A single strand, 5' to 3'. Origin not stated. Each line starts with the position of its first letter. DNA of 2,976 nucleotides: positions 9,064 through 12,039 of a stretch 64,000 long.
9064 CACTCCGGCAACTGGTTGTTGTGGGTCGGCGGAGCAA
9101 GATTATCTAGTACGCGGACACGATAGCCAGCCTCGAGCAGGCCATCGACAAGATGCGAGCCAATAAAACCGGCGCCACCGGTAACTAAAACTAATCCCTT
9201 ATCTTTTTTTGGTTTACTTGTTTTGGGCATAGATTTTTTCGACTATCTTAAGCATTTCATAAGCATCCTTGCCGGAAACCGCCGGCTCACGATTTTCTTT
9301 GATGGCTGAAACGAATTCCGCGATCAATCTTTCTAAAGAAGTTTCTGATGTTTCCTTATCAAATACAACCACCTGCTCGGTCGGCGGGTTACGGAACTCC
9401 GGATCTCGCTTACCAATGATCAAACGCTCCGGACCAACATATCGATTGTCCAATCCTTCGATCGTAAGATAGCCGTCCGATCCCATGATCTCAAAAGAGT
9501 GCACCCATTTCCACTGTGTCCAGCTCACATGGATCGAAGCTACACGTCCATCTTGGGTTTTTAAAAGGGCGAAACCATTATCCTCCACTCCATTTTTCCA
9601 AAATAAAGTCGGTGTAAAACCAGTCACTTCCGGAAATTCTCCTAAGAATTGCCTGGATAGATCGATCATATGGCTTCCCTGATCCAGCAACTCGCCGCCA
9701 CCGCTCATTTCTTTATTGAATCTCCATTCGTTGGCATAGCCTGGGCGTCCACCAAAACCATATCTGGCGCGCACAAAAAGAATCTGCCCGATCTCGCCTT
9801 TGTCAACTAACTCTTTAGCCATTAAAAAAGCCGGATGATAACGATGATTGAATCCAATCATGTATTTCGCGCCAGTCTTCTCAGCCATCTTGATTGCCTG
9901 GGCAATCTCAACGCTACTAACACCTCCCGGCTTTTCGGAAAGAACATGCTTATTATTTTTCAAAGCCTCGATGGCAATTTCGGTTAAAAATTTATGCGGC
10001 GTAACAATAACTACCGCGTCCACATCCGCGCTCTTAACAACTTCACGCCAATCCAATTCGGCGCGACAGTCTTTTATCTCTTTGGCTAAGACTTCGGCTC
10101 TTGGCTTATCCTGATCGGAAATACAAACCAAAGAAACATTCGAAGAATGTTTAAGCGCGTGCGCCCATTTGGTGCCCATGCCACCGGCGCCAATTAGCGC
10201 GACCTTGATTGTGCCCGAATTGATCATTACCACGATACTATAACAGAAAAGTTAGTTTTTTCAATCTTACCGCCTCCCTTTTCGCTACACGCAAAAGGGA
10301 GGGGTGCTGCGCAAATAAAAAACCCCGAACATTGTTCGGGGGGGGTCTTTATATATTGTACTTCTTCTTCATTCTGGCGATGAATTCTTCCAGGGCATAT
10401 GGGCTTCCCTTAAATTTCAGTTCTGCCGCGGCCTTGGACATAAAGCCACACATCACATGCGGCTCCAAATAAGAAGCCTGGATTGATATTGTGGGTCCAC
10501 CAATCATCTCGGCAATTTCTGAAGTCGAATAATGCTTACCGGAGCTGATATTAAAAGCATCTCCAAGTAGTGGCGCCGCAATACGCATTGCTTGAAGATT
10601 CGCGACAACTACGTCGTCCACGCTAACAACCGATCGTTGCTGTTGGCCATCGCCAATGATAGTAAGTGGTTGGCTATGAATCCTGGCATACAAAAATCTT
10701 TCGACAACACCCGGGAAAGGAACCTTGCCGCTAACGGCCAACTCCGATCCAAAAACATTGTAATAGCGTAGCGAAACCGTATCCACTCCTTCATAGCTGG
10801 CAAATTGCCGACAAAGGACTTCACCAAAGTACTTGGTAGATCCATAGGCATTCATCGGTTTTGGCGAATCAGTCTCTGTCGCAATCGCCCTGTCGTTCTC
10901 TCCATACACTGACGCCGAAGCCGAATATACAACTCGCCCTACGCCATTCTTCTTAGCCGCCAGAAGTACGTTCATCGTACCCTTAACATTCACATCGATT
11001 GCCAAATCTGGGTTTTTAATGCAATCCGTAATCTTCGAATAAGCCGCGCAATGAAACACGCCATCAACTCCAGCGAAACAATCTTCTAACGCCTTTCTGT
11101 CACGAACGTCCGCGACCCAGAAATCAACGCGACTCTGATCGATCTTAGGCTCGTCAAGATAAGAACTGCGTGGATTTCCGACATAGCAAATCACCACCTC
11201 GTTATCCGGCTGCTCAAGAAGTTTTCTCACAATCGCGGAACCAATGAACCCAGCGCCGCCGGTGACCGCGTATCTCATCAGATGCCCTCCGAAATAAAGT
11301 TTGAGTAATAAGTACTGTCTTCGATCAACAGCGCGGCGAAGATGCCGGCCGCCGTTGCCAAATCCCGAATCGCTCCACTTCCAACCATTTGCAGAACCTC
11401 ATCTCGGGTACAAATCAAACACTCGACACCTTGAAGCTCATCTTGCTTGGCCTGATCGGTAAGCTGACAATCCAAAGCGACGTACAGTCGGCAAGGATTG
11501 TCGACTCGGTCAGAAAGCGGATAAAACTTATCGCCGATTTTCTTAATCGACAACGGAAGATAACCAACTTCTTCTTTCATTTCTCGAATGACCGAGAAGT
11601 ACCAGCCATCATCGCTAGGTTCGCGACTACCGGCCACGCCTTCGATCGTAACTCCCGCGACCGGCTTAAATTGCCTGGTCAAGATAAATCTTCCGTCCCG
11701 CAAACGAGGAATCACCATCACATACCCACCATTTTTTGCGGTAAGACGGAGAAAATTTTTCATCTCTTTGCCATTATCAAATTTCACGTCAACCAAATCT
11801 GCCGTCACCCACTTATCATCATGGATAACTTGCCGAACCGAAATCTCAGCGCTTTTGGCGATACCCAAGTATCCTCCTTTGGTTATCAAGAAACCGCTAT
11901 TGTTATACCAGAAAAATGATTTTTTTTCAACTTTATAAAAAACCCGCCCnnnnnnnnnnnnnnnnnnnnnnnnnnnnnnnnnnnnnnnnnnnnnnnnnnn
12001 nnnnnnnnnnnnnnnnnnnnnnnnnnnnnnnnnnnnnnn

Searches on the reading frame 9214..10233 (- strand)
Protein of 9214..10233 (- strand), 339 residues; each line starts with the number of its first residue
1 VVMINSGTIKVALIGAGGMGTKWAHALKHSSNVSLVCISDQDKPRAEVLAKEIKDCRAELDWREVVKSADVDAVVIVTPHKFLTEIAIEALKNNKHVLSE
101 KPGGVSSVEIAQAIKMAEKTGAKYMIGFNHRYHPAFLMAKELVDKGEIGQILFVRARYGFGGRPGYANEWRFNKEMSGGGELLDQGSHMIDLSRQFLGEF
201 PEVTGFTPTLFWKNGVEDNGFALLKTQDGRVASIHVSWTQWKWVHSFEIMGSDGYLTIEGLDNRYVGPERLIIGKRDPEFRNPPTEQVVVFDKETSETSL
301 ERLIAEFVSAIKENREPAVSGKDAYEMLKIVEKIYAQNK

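Call 4: search_protein_families(library=pfam, proteins=[window:9214-10233:-], max_evalue=0.01)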
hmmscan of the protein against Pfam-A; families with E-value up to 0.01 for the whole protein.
window:9214-10233:- (339 aa): 17 families
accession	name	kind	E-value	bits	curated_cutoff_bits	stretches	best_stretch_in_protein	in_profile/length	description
PF22725.1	GFO_IDH_MocA_C3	-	1.8e-31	109.1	27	1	136-256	1-123/124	GFO/IDH/MocA C-terminal domain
PF01408.29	GFO_IDH_MocA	-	6.7e-22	78.9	24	1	9-128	1-120/120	Oxidoreductase family, NAD-binding Rossmann fold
PF02894.22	GFO_IDH_MocA_C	-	4.9e-21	76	22.9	1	140-337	1-209/218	Oxidoreductase family, C-terminal alpha/beta domain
PF03447.22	NAD_binding_3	-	4.9e-09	37.3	24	1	15-125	1-114/116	Homoserine dehydrogenase, NAD binding domain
PF02629.25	CoA_binding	-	2e-05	25.7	22.3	1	9-94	4-87/97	CoA binding domain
PF01488.26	Shikimate_DH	-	5.5e-05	23.7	24.3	1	9-94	13-101/138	Shikimate / quinate 5-dehydrogenase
PF03807.23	F420_oxidored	-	0.0003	21.8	21.6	1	10-96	1-87/94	NADP oxidoreductase coenzyme F420-dependent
PF01118.30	Semialdhyde_dh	-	0.00056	20.8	26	1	10-98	1-94/121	Semialdehyde dehydrogenase, NAD binding domain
PF01113.26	DapB_N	-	0.00068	20.2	25.6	1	9-97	1-94/124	Dihydrodipicolinate reductase, N-terminus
PF19858.4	OxRdtase_C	-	0.0027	17.5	26.3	1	263-335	89-160/163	Bacterial oxidoreductases, C-terminal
PF08635.15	ox_reductase_C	-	0.0034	17.5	22.5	0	131-200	1-67/142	Putative oxidoreductase C terminal domain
PF07991.19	KARI_N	-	0.0041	17.2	20.6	1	10-93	6-83/165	Acetohydroxy acid isomeroreductase, NADPH-binding domain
PF03435.24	Sacchrp_dh_NADP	-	0.0053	17.5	25.1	0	11-58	1-48/129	Saccharopine dehydrogenase NADP binding domain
PF22685.1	Gal80p_C-like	-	0.0054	17.3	29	0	134-204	1-75/152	Gal80p, C-terminal domain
PF02737.24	3HCDH_N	-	0.0062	16.9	22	0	10-74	1-63/180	3-hydroxyacyl-CoA dehydrogenase, NAD binding domain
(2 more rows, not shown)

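Call 5: search_protein_families(library=ncbifam, proteins=[window:9214-10233:-], max_evalue=0.001)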
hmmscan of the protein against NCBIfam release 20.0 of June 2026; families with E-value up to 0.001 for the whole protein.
window:9214-10233:- (339 aa): 14 families
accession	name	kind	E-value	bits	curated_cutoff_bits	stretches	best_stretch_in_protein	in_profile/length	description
TIGR04380.1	myo_inos_iolG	equivalog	2.1e-40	138.6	355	1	9-333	2-318/330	inositol 2-dehydrogenase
NF052479.1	LevoglcsnDh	equivalog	1.3e-38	132.7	650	1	8-226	3-231/386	levoglucosan dehydrogenase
NF040723.1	UDP-GlcNAcDh_Arch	equivalog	2.4e-33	116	450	1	9-331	1-294/302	UDP-N-acetylglucosamine 3-dehydrogenase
NF041392.1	XylDh_Gfo6_Halo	equivalog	8.8e-19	67.5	350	1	6-336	14-340/350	D-xylose 1-dehydrogenase Gfo6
NF008607.0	PRK11579.1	subfamily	9.5e-18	64.3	330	1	7-264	3-255/346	oxidoreductase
NF058563.1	BT_2159_fam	equivalog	3.5e-14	52.6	650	1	9-197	1-183/350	disaccharide 3-dehydrogenase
NF058561.1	BT_2158_fam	equivalog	2.5e-13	49.4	750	1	6-156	33-182/487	glycoside 3-dehydrogenase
NF052679.1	InsChiInosDhIolG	equivalog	6.8e-12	45.1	540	1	8-157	2-154/343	bifunctional inositol 2-dehydrogenase/D-chiro-inositol 1-dehydrogenase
NF007574.0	PRK10206.1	equivalog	1.1e-08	34.6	352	1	9-160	3-155/345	oxidoreductase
NF009830.0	PRK13304.1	equivalog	5.9e-06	25.9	267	1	9-123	2-115/265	aspartate dehydrogenase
NF001319.0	PRK00258.3-3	equivalog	9.7e-06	24.8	252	1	8-83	122-197/279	shikimate dehydrogenase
NF009825.0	PRK13302.1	equivalog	0.0001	21.8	253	1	8-125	6-120/271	aspartate dehydrogenase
TIGR01035.1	hemA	equivalog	0.0004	19.5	209.55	1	10-77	182-249/416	glutamyl-tRNA reductase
NF009201.0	PRK12549.1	subfamily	0.00058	19.1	235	1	10-56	131-176/286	shikimate dehydrogenase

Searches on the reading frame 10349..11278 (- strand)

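Call 4: search_protein_families(library=pfam, proteins=[window:10349-11278:-], max_evalue=0.01)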
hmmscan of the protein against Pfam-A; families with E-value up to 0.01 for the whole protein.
window:10349-11278:- (309 aa): 13 families
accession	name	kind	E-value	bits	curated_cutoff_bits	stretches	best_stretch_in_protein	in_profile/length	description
PF01370.27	Epimerase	-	4.2e-47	161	20.9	1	5-244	3-239/240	NAD dependent epimerase/dehydratase family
PF16363.11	GDP_Man_Dehyd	-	1.1e-34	120.9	27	1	5-258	2-261/332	GDP-mannose 4,6 dehydratase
PF01073.25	3Beta_HSD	-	1.6e-24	86.9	22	1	4-230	1-228/280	3-beta hydroxysteroid dehydrogenase/isomerase family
PF02719.21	Polysacc_synt_2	-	4.4e-23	82.3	20.2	1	5-257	3-241/293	Polysaccharide biosynthesis protein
PF04321.23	RmlD_sub_bind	-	9e-18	64.8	27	1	1-258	1-226/287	RmlD substrate binding domain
PF07993.18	NAD_binding_4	-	8e-16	58.4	20.1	1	5-195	1-219/258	Male sterility protein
PF13460.12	NAD_binding_10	-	1.1e-11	45.4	27.2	1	7-133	1-110/184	NAD(P)H-binding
PF05368.20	NmrA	-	5.7e-07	29.8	27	1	4-121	6-107/298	NmrA-like family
PF00106.31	adh_short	-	6.5e-07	29.5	26.6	1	5-122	5-137/195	short chain dehydrogenase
PF08659.16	KR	-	8.3e-05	23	22.6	1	3-128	3-144/180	KR domain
PF13561.12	adh_short_C2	-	0.00035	20.7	27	1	12-110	8-117/236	Enoyl-(Acyl carrier protein) reductase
PF03435.24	Sacchrp_dh_NADP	-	0.0019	18.9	25.1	1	8-87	5-85/129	Saccharopine dehydrogenase NADP binding domain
PF03447.22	NAD_binding_3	-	0.0077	17.4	24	0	8-83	1-71/116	Homoserine dehydrogenase, NAD binding domain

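Call 5: search_protein_families(library=ncbifam, proteins=[window:10349-11278:-], max_evalue=0.001)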
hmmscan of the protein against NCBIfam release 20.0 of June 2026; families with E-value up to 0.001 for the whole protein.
window:10349-11278:- (309 aa): 34 families (the best 25 are shown)
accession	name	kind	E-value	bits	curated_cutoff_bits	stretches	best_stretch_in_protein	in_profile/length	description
TIGR01179.1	galE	equivalog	2.5e-35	121.9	262.3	1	5-259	4-271/332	UDP-glucose 4-epimerase GalE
TIGR02197.1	heptose_epim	equivalog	8.6e-30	104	274.6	1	5-259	3-256/316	ADP-glyceromanno-heptose 6-epimerase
NF011728.1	PRK15181.1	equivalog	1.7e-27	96.3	760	1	2-254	17-273/348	Vi polysaccharide biosynthesis UDP-N-acetylglucosaminuronic acid C-4 epimerase TviC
TIGR01181.1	dTDP_gluc_dehyt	equivalog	3.1e-27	95.5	365.1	1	3-259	2-257/321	dTDP-glucose 4,6-dehydratase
TIGR04180.1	EDH_00030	hypoth_equivalog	8.5e-27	94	475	1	5-259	3-252/297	NAD-dependent 4,6-dehydratase LegB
NF042422.1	oxyalk_red_OleD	equivalog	3.6e-22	79.1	580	1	1-294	1-285/329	2-alkyl-3-oxoalkanoate reductase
TIGR03589.1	PseB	equivalog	4.6e-22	78.4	407.75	1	5-182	9-175/324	UDP-N-acetylglucosamine 4,6-dehydratase (inverting)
TIGR03466.1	HpnA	hypoth_equivalog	4.1e-21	75.2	367.65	1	4-164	4-159/327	hopanoid-associated sugar epimerase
NF043036.1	ErythonDh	equivalog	6.8e-20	71.5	325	1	1-172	1-176/321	D-erythronate dehydrogenase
NF007956.0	PRK10675.1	subfamily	1.2e-19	70.6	394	1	1-179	1-184/338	UDP-glucose 4-epimerase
NF042423.1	oxyalk_red_Shew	equivalog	3.8e-18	65.6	580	1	4-250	12-236/331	2-alkyl-3-oxoalkanoate reductase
NF007582.0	PRK10217.1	equivalog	9.5e-17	61.1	698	1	3-250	4-257/355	dTDP-glucose 4,6-dehydratase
TIGR01214.1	rmlD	equivalog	1.1e-16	60.8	224.05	1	4-161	3-140/285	dTDP-4-dehydrorhamnose reductase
NF007490.0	PRK10084.1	subfamily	1.3e-16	60.5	649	1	1-247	1-261/361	dTDP-glucose 4,6-dehydratase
NF008360.0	PRK11150.1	equivalog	2.3e-16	59.9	452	1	5-257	4-248/310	ADP-glyceromanno-heptose 6-epimerase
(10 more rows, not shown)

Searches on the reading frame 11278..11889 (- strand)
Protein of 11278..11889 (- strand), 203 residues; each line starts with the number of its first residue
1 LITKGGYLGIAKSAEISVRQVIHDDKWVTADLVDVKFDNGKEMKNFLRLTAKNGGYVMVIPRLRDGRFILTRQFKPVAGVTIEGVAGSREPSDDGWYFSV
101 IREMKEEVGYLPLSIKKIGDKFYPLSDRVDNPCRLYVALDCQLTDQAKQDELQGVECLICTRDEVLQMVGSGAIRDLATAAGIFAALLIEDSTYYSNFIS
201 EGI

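Call 4: search_protein_families(library=pfam, proteins=[window:11278-11889:-], max_evalue=0.01)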
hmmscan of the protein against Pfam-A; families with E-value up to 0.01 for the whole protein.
window:11278-11889:- (203 aa): 1 family
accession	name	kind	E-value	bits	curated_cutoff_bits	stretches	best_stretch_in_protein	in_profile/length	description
PF00293.34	NUDIX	-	3.5e-06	27.5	21.1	1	57-165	6-118/134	NUDIX domain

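Call 5: search_protein_families(library=ncbifam, proteins=[window:11278-11889:-], max_evalue=0.001)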
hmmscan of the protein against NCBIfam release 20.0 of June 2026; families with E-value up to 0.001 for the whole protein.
window:11278-11889:- (203 aa): 1 family
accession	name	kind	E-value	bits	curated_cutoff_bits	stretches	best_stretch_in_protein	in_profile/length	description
NF008736.0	PRK11762.1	equivalog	3.8e-07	29.8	169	1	14-117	8-110/186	ADP compounds hydrolase NudE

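Call 68: search_solved_structures(query=window:11278-11889:-, max_evalue=0.001)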
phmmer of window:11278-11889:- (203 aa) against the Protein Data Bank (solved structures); distinct sequences matched with E-value up to 0.001: 5.
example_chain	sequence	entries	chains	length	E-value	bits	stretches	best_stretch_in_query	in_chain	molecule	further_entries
5c7t_A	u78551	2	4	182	8.4e-07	32.4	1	44-184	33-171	NudF protein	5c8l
5c7q_A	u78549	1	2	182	1.9e-06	31.2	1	44-184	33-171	NudF protein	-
8zr8_A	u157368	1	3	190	2.3e-06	31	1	23-183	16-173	Methanol dehydrogenase activator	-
8wv3_A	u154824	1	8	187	3.6e-06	30.3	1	23-183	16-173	ADP-ribose pyrophosphatase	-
9jax_E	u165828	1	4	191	3.8e-06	30.2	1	23-183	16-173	ADP-ribose pyrophosphatase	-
